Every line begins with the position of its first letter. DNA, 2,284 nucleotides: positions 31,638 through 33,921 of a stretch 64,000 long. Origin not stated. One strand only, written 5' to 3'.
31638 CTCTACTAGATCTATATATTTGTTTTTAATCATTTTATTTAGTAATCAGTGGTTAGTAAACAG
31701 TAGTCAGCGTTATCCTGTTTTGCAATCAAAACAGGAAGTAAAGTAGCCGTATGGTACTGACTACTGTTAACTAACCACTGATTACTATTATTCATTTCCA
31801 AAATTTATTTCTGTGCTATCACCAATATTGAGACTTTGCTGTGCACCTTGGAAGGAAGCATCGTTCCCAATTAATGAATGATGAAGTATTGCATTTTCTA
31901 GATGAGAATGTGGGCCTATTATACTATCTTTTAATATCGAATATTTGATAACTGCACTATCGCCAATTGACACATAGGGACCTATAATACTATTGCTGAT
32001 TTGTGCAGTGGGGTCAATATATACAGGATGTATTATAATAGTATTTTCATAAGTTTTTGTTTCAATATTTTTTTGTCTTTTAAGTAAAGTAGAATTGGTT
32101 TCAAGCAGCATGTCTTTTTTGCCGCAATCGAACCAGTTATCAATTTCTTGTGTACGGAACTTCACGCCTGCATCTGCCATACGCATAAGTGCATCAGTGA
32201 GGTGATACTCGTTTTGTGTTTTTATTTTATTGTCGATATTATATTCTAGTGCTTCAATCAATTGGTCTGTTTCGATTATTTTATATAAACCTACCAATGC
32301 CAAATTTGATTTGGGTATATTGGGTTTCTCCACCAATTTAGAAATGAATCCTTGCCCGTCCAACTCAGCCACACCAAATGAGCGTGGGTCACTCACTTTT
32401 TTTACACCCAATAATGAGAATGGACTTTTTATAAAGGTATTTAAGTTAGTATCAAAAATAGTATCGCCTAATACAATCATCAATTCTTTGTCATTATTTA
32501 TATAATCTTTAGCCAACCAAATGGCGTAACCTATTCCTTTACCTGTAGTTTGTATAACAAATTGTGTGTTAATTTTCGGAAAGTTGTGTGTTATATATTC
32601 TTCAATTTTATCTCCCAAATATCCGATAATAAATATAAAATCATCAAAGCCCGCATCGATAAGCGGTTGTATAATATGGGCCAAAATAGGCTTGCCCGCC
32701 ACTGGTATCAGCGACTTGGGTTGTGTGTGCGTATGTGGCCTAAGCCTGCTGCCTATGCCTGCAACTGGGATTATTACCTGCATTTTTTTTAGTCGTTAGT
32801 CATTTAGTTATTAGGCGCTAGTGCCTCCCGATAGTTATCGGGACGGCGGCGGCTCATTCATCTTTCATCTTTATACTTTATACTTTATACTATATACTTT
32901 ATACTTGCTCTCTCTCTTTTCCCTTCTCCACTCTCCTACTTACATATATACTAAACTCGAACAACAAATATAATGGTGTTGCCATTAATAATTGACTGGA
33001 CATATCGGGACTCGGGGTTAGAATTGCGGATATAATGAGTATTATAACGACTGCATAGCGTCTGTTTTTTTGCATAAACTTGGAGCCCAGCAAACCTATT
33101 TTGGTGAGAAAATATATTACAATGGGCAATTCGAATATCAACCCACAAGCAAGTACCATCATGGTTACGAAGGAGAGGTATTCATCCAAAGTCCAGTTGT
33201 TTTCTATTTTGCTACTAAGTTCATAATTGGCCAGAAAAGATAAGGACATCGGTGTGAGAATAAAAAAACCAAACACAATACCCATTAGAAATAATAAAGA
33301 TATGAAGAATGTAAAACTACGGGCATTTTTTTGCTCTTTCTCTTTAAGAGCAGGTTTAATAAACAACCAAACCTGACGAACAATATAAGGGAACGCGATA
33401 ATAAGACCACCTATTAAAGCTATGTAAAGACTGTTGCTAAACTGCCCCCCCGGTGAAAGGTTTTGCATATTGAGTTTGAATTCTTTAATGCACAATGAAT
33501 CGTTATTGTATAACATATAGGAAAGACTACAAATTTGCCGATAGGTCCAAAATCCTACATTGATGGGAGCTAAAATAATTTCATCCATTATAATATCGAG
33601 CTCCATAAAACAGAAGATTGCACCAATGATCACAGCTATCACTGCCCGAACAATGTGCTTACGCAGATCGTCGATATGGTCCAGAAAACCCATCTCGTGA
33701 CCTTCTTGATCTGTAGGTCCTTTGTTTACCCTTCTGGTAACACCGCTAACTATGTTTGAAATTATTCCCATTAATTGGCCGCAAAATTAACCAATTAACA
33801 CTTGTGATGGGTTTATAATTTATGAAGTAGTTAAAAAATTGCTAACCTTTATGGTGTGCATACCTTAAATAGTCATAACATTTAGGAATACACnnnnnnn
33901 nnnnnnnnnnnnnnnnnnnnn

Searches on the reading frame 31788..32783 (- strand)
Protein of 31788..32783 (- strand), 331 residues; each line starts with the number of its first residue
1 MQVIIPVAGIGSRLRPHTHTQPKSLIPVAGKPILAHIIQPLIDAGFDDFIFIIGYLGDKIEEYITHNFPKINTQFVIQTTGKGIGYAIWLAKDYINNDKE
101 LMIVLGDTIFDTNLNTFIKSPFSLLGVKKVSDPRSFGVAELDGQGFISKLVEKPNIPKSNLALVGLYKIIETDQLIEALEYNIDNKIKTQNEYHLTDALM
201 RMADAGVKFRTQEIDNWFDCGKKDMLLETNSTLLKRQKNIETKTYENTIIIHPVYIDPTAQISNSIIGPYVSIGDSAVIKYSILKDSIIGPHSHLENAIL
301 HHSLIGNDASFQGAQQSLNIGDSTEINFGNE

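Call 8: search_protein_families(library=pfam, proteins=[window:31788-32783:-])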
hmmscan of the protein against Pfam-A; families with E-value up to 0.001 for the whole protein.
window:31788-32783:- (331 aa): 7 families
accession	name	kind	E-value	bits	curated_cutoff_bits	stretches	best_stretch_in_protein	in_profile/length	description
PF00483.29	NTP_transferase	-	2.7e-31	109.4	21.2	1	4-235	3-244/245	Nucleotidyl transferase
PF12804.13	NTP_transf_3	-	7.3e-07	29.9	27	1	4-110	2-98/160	MobA-like NTP transferase domain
PF25084.1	LbH_EIF2B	-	2.7e-06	27.8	54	1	242-303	16-78/105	EIF2B subunit epsilon LbH domain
PF00132.30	Hexapep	-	6.6e-05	22.9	27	0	248-280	2-35/36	Bacterial transferase hexapeptide (six repeats)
PF24894.1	Hexapep_GlmU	-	0.00028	21.4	23.3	0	240-287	27-74/104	GlmU-like, C-terminal hexapeptide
PF20202.4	DUF6564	-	0.00036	20.7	25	0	33-113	17-103/230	Domain of unknown function (DUF6564)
PF01128.25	IspD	-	0.00088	19.5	27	0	1-54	1-51/221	2-C-methyl-D-erythritol 4-phosphate cytidylyltransferase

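Call 39: search_protein_families(library=ncbifam, proteins=[window:31788-32783:-], max_evalue=0.001)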
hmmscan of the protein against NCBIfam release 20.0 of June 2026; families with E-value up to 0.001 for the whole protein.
window:31788-32783:- (331 aa): 37 families (the best 25 are shown)
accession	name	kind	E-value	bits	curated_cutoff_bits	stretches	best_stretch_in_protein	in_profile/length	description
TIGR01208.1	rmlA_long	equivalog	1.5e-62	211.6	320.25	1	4-318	3-320/353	glucose-1-phosphate thymidylyltransferase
TIGR03992.1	Arch_glmU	subfamily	4.1e-52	177.4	292.1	1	1-299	1-303/393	bifunctional sugar-1-phosphate nucleotidylyltransferase/acetyltransferase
NF041173.1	Sug_nt_acttase_Thmprot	equivalog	8.3e-38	130.4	600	1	1-297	1-283/405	bifunctional sugar-1-phosphate nucleotidylyltransferase/acetyltransferase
NF041313.1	UDPGP_AglF_Halo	equivalog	3.3e-35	121.6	400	1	1-217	1-217/234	UTP--glucose-1-phosphate uridylyltransferase AglF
TIGR01099.1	galU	equivalog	3.7e-28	98.8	326.8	2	63-228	86-260/261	UTP--glucose-1-phosphate uridylyltransferase GalU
NF052502.1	man1P_GTase_Rv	exception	5e-25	88.1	440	1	2-314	2-316/352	mannose-1-phosphate guanylyltransferase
TIGR01173.1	glmU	equivalog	1.5e-23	83.4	366.85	1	1-213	1-213/452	bifunctional UDP-N-acetylglucosamine diphosphorylase/glucosamine-1-phosphate N-acetyltransferase GlmU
NF010934.1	PRK14354.1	equivalog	6.3e-22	77.7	450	1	3-304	2-304/447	bifunctional UDP-N-acetylglucosamine diphosphorylase/glucosamine-1-phosphate N-acetyltransferase GlmU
NF049965.1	GlMnHpPGnyltfHddC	equivalog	1.9e-20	73.4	300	1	1-171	1-169/221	D-glycero-D-manno-heptose 1-phosphate guanosyltransferase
TIGR01207.1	rmlA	equivalog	8e-20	71.1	360.65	1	4-233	3-236/286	glucose-1-phosphate thymidylyltransferase RfbA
NF010940.0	PRK14360.1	equivalog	6.5e-18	64.5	602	2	2-217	3-220/452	bifunctional UDP-N-acetylglucosamine diphosphorylase/glucosamine-1-phosphate N-acetyltransferase GlmU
NF010939.0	PRK14359.1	equivalog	9.2e-18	64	592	1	2-309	4-305/430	bifunctional UDP-N-acetylglucosamine diphosphorylase/glucosamine-1-phosphate N-acetyltransferase GlmU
NF010933.0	PRK14353.1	equivalog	2.1e-16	59.6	505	1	3-306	8-313/453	bifunctional UDP-N-acetylglucosamine diphosphorylase/glucosamine-1-phosphate N-acetyltransferase GlmU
NF010937.0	PRK14357.1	equivalog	2.7e-16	59.5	658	1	1-300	1-293/448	bifunctional UDP-N-acetylglucosamine diphosphorylase/glucosamine-1-phosphate N-acetyltransferase GlmU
NF012024.0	PRK15480.1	equivalog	3.3e-16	59.2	588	1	4-230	7-237/292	glucose-1-phosphate thymidylyltransferase RfbA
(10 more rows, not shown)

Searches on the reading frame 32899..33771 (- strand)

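Call 8: search_protein_families(library=pfam, proteins=[window:32899-33771:-])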
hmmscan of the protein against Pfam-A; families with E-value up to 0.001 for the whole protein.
window:32899-33771:- (290 aa): 1 family
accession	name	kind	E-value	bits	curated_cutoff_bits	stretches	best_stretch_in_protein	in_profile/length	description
PF00902.23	TatC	-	6e-66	222.6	25.1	1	31-266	1-208/208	Sec-independent protein translocase protein (TatC)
